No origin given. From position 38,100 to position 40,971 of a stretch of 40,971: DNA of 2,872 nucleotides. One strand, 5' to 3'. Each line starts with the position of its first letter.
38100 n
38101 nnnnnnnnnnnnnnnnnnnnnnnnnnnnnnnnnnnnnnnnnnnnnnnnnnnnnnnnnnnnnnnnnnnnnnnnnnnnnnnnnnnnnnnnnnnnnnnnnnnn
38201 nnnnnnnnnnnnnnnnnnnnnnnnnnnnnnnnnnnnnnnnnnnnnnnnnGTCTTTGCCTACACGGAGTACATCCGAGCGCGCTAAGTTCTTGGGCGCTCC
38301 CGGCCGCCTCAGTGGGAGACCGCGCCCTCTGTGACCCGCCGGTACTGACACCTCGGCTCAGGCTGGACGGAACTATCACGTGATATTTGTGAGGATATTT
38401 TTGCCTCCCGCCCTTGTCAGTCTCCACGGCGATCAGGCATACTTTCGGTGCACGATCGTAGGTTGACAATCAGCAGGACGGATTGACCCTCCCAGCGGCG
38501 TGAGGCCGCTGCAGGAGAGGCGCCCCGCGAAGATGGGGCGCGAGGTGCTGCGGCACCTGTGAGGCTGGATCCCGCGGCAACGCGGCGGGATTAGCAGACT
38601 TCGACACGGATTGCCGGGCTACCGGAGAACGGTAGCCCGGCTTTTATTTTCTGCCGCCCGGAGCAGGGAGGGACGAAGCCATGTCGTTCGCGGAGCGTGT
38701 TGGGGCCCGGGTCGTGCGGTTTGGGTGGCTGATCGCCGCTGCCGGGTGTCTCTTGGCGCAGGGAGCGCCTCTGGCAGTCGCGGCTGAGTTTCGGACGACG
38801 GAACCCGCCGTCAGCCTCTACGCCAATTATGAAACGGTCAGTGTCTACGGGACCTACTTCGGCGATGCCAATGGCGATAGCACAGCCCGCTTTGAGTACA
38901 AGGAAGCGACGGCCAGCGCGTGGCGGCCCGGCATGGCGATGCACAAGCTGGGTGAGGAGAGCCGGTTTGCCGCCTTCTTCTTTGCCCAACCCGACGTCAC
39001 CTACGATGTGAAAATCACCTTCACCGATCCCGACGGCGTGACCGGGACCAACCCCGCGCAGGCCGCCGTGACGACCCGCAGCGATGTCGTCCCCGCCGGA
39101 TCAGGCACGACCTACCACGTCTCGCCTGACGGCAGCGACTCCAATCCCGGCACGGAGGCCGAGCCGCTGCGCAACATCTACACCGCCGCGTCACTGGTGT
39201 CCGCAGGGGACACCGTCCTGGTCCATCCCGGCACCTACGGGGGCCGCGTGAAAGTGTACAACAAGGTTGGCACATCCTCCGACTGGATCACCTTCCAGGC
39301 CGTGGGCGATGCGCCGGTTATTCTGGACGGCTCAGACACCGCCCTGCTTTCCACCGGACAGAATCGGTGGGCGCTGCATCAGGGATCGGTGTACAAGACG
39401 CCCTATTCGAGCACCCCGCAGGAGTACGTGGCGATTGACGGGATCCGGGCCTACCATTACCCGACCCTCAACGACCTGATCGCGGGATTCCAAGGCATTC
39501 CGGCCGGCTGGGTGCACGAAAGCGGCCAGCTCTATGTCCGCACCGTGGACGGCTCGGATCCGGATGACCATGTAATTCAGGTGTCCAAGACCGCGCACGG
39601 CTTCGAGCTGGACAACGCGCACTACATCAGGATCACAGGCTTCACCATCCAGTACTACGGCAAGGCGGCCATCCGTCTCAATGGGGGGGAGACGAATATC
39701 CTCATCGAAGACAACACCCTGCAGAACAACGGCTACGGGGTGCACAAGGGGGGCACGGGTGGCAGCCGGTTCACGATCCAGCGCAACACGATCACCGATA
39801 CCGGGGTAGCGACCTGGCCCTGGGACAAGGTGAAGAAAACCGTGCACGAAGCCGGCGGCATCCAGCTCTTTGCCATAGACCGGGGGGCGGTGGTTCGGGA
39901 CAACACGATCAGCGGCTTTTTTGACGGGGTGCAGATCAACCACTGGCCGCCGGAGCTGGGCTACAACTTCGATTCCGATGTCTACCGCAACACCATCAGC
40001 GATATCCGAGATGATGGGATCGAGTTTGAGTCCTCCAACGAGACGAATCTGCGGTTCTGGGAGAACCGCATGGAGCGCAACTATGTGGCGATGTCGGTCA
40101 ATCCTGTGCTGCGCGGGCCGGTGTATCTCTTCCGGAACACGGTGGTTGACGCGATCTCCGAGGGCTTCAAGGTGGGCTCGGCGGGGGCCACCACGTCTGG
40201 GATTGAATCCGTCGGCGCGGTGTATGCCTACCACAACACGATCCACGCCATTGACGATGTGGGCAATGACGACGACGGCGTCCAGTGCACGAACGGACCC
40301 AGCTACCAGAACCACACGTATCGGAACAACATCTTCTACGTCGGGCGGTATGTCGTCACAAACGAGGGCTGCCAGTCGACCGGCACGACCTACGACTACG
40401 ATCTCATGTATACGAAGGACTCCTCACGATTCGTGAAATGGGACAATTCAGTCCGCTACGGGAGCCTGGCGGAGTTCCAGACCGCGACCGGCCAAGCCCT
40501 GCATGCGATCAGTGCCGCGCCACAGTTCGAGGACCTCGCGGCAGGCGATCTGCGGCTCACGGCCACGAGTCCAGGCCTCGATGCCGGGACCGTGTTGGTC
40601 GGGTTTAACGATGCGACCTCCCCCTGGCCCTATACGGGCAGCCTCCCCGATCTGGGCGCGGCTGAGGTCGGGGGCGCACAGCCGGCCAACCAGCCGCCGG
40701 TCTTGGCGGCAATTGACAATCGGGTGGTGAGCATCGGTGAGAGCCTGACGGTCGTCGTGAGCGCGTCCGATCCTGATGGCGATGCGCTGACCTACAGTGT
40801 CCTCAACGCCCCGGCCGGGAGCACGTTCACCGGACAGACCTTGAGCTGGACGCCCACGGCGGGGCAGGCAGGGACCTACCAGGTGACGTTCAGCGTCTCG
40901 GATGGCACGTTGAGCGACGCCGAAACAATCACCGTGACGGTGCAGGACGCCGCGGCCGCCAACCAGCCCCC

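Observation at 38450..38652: Highly structured ~200-nt leader with four GC hairpins and a textbook terminator 30 nt before the beta-helix gene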

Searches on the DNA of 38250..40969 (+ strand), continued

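Call 61: search_rna_families(sources=[L001, L003, L005], threshold=evalue, max_evalue=5, show_alignments=6)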
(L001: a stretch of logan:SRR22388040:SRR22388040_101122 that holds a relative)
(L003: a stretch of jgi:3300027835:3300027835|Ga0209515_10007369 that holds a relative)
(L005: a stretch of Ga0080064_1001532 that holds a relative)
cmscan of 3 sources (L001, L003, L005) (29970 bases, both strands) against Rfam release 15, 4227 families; matches with E-value up to 5: 4.
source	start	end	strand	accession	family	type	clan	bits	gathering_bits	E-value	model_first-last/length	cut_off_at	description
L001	9945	10022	+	RF03167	c-di-GMP-I-GGC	Cis-reg; riboswitch;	CL00126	75.3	59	2.2e-16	1-80/80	no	c-di-GMP-I-GGC riboswitch aptamer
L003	8865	8936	+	RF02791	CcsR1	Gene; sRNA;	-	21.2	65.3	0.47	1-83/83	no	Conserved CCUCCUCCC motif stress-induced RNA 1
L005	474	593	+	RF03167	c-di-GMP-I-GGC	Cis-reg; riboswitch;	CL00126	19.8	59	1.9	1-80/80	no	c-di-GMP-I-GGC riboswitch aptamer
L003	8895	8964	-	RF02791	CcsR1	Gene; sRNA;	-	17.8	65.3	4.5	1-83/83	no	Conserved CCUCCUCCC motif stress-induced RNA 1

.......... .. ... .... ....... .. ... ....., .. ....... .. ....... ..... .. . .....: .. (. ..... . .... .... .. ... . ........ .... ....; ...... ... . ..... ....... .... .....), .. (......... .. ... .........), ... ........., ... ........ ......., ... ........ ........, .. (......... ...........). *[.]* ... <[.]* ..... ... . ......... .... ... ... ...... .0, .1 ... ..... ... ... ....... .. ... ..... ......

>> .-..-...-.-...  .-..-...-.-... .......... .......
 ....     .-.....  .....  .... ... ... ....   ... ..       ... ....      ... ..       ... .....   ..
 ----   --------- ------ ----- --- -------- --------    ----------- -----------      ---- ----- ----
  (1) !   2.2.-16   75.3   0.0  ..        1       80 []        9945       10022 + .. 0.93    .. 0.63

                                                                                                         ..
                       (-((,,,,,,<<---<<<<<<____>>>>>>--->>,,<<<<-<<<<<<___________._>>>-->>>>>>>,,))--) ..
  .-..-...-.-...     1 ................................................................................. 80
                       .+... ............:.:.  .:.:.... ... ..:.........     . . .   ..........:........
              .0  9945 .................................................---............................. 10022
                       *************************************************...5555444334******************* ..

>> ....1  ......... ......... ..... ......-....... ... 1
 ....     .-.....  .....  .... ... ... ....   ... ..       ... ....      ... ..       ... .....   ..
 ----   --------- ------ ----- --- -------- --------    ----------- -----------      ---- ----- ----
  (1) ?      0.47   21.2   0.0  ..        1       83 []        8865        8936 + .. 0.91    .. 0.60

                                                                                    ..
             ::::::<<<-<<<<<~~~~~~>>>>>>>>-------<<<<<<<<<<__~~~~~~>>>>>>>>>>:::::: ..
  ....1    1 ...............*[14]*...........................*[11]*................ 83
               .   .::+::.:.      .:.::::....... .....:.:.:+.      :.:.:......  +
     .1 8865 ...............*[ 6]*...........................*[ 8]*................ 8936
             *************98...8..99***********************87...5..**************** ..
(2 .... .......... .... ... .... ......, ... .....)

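Call 75: search_rna_families(sources=[L027, L028, L004, L025, L026], threshold=evalue, max_evalue=1, show_alignments=3)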
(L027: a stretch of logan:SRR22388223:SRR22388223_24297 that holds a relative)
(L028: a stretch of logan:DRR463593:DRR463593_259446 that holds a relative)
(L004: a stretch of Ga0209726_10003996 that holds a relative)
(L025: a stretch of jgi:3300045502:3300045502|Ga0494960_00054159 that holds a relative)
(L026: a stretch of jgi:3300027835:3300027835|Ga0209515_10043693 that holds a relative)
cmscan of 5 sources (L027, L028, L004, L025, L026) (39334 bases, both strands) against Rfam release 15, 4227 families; matches with E-value up to 1: 0.
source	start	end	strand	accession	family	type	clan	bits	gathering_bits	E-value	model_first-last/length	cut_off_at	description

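Call 76: search_with_rna_model(model_id=R1, sources=[L027, L028], max_evalue=1)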
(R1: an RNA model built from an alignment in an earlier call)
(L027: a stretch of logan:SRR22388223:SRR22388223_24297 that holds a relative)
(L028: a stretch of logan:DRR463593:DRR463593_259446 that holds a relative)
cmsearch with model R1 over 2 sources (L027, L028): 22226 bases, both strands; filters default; matches with E-value up to 1: 0.
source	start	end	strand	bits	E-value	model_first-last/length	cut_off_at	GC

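Call 82: search_with_rna_model(model_id=R1, source=L003, start=5700, end=6100, max_evalue=10, filters=off, show_alignments=2)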
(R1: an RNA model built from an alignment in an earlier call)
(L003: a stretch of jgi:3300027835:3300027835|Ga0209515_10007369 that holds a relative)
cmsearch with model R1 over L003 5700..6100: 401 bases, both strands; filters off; matches with E-value up to 10: 13.
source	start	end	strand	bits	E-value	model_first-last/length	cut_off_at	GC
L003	5861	5984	+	15.6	8e-05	1-142/142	no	0.66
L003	5943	5972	-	7.7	0.011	96-127/142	no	0.7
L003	6014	6040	+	5.9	0.033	100-126/142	no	0.78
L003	6032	6057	-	2.4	0.27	99-127/142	no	0.62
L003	5865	5890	-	1.4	0.51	100-126/142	no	0.73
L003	5751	5772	+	0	1.2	1-142/142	no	0.45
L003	6065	6087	-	-1.4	2.9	102-124/142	no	0.83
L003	5794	5819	-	-2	4.2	52-77/142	no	0.5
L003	5839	5855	+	-2.2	4.7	1-142/142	no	0.65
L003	5807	5825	+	-2.8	6.8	1-142/142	no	0.37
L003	5826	5838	+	-3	7.5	1-142/142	no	0.62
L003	5728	5746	-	-3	7.7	1-142/142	no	0.53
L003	5988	5996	+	-3.2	8.8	109-117/142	no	0.78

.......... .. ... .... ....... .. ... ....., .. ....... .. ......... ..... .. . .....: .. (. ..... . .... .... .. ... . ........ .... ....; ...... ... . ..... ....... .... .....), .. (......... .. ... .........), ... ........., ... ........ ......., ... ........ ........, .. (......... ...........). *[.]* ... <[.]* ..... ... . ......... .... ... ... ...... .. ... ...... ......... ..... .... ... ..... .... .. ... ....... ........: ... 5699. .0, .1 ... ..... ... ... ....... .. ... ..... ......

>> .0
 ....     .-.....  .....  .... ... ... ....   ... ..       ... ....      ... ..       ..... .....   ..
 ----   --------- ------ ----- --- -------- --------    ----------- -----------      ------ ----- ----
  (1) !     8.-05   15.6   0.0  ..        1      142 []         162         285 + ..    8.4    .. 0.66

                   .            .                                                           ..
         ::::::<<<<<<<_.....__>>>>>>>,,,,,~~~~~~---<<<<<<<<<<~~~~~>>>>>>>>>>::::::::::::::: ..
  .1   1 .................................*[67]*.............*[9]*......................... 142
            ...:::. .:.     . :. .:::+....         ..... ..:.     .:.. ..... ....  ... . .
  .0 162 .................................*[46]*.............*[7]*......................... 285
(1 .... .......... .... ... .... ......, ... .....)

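Call 98: search_rna_families(source=window, start=38505, end=38632, threshold=evalue, max_evalue=10, show_alignments=4)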
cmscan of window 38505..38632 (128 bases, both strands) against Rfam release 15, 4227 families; matches with E-value up to 10: 4.
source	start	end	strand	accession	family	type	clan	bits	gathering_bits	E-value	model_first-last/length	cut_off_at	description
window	38544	38582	+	RF00957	mir-663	Gene; miRNA;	-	13.2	75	9.7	21-71/90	no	mir-663 microRNA precursor family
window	38568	38596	-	RF01356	CRISPR-DR28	Gene; CRISPR;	-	12.6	35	9.1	1-24/24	no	CRISPR RNA direct repeat element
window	38572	38588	-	RF02044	CDKN2B-AS_2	Gene; lncRNA;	-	9.1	50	8.3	30-46/46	no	CDKN2B antisense RNA 1 convserved region 2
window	38524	38632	+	RF01946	KCNQ1OT1_1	Gene; lncRNA;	-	2.1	70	8.4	1-131/464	3'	KCNQ1 overlapping transcript 1 conserved region 1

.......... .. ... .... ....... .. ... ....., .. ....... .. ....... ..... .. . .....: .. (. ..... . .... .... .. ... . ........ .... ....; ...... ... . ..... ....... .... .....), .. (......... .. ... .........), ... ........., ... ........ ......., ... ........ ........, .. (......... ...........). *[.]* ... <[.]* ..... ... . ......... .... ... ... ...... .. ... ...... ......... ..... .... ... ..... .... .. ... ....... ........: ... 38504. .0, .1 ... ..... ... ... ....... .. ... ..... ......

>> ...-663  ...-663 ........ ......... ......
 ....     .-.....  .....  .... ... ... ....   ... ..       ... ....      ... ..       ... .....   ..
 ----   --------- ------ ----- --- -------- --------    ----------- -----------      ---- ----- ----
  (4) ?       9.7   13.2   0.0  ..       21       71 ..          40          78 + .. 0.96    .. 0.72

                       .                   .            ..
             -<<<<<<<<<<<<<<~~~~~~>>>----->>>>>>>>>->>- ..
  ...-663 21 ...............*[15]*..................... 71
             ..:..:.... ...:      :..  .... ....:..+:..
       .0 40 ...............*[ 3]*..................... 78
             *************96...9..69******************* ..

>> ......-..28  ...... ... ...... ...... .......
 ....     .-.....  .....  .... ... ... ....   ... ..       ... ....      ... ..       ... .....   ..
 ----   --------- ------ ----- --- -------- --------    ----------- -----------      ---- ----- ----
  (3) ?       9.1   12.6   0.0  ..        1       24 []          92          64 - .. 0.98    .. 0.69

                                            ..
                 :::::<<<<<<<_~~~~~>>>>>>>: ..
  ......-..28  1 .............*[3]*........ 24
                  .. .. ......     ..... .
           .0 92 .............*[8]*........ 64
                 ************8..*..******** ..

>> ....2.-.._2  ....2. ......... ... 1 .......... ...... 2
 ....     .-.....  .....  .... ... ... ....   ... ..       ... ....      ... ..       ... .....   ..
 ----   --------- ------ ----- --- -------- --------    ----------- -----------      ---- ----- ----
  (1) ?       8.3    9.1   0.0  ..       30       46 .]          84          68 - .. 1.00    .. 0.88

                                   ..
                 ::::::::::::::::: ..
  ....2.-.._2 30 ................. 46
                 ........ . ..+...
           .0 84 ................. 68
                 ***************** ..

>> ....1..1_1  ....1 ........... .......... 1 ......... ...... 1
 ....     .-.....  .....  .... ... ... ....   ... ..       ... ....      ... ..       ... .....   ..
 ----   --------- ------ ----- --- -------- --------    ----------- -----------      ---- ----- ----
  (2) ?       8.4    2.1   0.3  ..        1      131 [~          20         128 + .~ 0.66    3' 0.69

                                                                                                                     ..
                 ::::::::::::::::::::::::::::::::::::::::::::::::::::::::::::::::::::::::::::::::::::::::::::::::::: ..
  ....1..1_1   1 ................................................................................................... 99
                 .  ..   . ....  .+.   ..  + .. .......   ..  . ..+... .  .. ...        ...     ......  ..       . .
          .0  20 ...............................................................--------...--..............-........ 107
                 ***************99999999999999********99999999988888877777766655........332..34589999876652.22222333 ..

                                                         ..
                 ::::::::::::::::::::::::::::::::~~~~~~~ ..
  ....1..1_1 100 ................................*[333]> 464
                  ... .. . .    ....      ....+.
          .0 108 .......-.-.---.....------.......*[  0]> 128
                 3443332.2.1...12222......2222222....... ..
